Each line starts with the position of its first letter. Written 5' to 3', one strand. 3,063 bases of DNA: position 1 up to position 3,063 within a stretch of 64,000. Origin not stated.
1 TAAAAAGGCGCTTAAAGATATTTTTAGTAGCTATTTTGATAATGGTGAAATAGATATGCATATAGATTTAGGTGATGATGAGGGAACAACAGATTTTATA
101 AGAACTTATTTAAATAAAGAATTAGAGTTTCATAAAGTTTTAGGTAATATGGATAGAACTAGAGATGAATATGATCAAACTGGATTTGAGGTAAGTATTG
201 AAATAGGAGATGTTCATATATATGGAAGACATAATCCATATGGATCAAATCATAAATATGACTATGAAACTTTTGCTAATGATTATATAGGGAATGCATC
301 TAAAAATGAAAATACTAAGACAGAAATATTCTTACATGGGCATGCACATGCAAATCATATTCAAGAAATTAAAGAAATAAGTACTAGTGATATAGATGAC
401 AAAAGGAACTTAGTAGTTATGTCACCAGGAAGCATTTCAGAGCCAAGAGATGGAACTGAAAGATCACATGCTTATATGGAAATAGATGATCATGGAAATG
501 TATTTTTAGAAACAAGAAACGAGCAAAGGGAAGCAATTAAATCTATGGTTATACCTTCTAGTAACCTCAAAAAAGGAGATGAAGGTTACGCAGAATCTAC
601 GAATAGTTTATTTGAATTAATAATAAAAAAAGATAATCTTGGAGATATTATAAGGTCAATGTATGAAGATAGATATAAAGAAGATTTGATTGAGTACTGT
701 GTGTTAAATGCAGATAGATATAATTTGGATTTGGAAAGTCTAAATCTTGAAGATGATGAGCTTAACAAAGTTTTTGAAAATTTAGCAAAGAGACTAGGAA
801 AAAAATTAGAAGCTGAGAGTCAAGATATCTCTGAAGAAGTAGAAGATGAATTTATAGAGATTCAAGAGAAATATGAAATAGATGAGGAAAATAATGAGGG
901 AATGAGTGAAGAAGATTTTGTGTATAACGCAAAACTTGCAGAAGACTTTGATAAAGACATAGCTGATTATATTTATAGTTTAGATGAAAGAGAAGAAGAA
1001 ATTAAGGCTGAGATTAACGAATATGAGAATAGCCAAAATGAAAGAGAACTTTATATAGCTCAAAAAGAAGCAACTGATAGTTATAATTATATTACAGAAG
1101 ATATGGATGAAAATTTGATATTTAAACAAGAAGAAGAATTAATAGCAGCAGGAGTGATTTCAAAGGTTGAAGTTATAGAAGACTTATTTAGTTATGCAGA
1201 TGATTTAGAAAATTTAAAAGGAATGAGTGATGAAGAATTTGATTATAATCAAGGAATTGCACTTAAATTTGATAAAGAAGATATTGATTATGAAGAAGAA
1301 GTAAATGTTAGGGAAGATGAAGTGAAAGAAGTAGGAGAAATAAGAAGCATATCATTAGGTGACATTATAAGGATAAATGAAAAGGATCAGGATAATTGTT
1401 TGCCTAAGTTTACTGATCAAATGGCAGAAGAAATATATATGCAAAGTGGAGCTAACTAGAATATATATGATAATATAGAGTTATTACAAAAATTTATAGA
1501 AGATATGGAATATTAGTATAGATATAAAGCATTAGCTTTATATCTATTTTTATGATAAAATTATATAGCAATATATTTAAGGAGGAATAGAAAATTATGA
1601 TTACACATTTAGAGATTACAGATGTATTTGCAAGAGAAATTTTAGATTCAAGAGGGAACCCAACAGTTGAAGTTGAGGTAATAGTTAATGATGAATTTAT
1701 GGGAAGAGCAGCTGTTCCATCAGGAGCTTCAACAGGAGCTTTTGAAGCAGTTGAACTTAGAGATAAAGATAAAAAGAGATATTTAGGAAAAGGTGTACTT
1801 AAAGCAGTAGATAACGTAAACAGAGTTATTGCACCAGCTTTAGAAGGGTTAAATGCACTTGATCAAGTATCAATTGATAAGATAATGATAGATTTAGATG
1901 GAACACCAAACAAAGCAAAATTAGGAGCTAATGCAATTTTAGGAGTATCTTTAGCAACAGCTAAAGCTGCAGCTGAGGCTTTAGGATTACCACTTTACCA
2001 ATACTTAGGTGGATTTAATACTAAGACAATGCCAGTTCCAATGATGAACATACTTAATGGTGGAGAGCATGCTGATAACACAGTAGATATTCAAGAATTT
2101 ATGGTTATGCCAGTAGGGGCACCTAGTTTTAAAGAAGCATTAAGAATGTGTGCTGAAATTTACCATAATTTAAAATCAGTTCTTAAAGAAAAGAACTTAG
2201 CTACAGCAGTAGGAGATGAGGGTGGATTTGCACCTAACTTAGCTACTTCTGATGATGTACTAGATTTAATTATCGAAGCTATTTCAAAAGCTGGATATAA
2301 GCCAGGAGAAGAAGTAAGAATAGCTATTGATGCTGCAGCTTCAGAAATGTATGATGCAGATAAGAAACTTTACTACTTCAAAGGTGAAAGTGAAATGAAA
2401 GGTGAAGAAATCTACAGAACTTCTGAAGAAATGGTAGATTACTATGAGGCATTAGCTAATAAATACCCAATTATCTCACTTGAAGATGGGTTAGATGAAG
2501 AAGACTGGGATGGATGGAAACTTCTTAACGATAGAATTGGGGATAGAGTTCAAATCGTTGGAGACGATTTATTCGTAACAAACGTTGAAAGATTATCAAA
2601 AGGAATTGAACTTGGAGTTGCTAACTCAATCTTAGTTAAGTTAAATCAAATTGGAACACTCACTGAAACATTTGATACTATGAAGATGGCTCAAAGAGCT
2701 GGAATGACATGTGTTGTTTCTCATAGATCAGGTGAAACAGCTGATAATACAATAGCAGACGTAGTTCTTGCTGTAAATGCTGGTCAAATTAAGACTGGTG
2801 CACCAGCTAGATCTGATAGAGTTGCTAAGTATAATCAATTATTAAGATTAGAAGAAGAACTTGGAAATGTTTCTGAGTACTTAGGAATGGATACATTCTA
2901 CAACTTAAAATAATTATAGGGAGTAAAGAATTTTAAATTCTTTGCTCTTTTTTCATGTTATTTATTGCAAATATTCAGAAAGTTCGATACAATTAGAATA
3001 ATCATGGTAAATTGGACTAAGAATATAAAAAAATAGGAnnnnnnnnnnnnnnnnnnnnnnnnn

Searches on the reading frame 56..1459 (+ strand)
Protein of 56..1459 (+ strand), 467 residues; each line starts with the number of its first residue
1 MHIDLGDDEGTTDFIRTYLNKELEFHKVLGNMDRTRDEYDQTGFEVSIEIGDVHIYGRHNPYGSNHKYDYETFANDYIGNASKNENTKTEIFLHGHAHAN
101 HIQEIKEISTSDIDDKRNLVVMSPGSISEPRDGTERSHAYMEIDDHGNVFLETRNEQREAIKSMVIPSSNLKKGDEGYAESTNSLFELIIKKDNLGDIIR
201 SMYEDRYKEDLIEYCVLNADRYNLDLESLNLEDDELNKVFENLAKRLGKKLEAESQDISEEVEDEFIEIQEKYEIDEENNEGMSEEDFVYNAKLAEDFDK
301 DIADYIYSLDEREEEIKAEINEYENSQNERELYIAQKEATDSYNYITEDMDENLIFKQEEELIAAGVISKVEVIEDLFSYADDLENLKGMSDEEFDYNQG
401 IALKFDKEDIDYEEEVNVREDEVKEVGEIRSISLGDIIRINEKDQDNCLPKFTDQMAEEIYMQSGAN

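Call 46: search_protein_families(library=pfam, proteins=[window:56-1459:+], max_evalue=0.0001)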
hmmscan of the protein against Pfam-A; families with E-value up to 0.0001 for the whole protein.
window:56-1459:+ (467 aa): 1 family
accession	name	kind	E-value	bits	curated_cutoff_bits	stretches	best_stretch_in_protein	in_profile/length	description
PF12850.12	Metallophos_2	-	9.8e-10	39.1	27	1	14-145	41-153/154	Calcineurin-like phosphoesterase superfamily domain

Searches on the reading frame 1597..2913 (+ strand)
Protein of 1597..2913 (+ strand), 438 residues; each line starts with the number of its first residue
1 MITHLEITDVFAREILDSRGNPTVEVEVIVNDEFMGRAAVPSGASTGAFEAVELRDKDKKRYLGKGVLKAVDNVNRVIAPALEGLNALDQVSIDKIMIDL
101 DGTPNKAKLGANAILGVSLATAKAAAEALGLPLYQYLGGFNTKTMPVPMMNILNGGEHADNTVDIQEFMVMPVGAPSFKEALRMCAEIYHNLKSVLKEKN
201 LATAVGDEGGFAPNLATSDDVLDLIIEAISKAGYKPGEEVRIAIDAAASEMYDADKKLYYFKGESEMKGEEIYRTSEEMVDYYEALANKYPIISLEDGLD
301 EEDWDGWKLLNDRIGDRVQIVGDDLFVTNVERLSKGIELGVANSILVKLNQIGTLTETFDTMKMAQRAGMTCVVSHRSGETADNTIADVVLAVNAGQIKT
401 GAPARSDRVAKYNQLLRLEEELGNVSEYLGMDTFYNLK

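Call 46: search_protein_families(library=pfam, proteins=[window:1597-2913:+], max_evalue=0.0001)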
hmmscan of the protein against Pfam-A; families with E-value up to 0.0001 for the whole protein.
window:1597-2913:+ (438 aa): 3 families
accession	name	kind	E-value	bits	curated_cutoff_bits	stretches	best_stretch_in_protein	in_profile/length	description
PF00113.28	Enolase_C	-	9.3e-134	445.8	21.5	1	143-435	2-294/296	Enolase, C-terminal TIM barrel domain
PF03952.21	Enolase_N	-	1.9e-62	209.7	35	1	7-137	1-131/131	Enolase, N-terminal domain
PF13378.12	MR_MLE_C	-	7e-05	23.1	29.4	0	276-377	57-155/219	Enolase C-terminal domain-like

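Call 95: list_cluster_members(proteins=[window:1597-2913:+, window:16912-19026:+, window:32515-32973:+, window:62799-63641:+, window:40236-41315:-])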
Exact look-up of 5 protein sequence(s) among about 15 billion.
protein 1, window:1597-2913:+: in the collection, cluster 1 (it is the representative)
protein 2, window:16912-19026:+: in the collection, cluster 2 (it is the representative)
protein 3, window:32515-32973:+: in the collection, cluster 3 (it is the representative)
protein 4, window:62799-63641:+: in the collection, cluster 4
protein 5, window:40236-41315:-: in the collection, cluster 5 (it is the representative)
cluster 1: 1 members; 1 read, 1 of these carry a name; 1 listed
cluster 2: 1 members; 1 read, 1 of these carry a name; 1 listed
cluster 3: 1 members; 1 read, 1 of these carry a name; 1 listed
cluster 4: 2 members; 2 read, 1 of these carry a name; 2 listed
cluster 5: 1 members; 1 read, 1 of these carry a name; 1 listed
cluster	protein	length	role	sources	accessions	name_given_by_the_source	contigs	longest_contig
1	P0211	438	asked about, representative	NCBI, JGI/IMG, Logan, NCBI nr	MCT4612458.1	MAG: phosphopyruvate hydratase [Clostridia bacterium] | enolase | phosphopyruvate hydratase [Clostridia bacterium]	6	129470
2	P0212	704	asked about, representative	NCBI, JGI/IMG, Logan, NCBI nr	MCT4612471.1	MAG: ribonuclease R [Clostridia bacterium] | ribonuclease R | ribonuclease R [Clostridia bacterium]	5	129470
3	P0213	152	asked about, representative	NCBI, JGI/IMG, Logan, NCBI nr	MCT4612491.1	MAG: SsrA-binding protein SmpB [Clostridia bacterium] | SsrA-binding protein | SsrA-binding protein SmpB [Clostridia bacterium]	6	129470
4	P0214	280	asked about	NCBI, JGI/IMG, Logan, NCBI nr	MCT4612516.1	MAG: hypothetical protein N4A47_04015 [Clostridia bacterium] | DNA polymerase-1 | hypothetical protein [Clostridia bacterium]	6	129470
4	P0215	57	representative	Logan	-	-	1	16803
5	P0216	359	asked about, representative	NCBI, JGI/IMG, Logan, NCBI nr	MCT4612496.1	MAG: site-specific integrase [Clostridia bacterium] | integrase | site-specific integrase [Clostridia bacterium]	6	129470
